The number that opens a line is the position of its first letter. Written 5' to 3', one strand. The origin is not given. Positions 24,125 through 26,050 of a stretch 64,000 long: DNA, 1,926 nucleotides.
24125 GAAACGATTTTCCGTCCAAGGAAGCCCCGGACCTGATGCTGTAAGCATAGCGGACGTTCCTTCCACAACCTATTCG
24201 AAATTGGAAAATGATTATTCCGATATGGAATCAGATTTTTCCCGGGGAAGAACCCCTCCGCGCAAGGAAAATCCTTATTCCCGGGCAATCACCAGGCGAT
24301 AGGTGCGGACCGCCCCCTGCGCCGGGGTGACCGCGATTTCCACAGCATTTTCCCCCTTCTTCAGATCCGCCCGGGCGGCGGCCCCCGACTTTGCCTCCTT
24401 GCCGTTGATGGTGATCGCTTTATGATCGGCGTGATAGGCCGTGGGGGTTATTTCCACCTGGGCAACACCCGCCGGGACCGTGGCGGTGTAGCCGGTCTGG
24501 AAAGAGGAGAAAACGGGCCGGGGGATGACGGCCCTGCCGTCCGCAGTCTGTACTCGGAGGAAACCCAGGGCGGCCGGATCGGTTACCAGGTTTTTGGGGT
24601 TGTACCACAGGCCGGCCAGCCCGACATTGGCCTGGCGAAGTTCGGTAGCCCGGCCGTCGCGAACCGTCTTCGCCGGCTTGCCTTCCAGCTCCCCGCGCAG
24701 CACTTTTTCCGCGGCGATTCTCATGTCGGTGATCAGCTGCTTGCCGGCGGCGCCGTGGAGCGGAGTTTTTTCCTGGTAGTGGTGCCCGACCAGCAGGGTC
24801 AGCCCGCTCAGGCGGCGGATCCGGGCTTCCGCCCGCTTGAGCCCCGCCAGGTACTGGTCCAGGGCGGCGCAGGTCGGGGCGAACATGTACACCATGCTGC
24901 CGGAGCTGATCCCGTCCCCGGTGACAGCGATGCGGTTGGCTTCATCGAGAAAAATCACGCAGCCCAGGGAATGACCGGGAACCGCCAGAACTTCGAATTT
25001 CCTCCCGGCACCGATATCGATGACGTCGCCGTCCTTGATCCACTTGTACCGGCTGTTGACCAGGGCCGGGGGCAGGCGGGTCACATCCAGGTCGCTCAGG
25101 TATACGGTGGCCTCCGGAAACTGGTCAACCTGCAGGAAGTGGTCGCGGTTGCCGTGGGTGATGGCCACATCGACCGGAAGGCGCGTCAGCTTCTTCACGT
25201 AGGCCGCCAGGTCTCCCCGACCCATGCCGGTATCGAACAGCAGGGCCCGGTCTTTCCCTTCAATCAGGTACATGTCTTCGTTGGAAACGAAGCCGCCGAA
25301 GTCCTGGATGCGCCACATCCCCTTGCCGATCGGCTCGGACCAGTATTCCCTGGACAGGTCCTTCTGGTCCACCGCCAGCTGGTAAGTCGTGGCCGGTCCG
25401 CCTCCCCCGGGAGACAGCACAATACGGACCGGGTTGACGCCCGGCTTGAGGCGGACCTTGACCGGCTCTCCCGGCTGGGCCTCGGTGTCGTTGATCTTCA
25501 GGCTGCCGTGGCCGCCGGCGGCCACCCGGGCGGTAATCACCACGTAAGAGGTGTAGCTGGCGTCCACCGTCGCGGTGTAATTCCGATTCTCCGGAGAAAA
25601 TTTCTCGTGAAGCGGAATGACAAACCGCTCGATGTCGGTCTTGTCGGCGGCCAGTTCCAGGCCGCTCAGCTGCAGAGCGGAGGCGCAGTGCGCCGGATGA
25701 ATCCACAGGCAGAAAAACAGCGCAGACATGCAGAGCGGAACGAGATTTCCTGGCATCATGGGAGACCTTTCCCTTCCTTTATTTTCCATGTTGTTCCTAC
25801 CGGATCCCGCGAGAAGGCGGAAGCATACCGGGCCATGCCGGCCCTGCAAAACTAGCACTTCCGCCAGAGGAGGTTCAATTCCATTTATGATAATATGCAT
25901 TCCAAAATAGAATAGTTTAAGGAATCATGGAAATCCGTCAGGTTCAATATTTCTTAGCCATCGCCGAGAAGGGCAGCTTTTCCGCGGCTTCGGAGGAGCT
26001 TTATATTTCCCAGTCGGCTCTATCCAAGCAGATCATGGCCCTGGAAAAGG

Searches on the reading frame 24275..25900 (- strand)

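Call 67: search_protein_families(library=pfam, proteins=[window:24275-25900:-], max_evalue=0.00001)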
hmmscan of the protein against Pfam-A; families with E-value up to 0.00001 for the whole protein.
window:24275-25900:- (541 aa): 2 families
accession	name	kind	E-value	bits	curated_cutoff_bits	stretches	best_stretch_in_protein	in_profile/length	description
PF12733.13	Cadherin-like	-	2e-24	86.3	24.2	2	462-541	8-89/89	Cadherin-like beta sandwich domain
PF00753.33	Lactamase_B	-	6.8e-11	42.9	22.7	1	208-340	6-160/196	Metallo-beta-lactamase superfamily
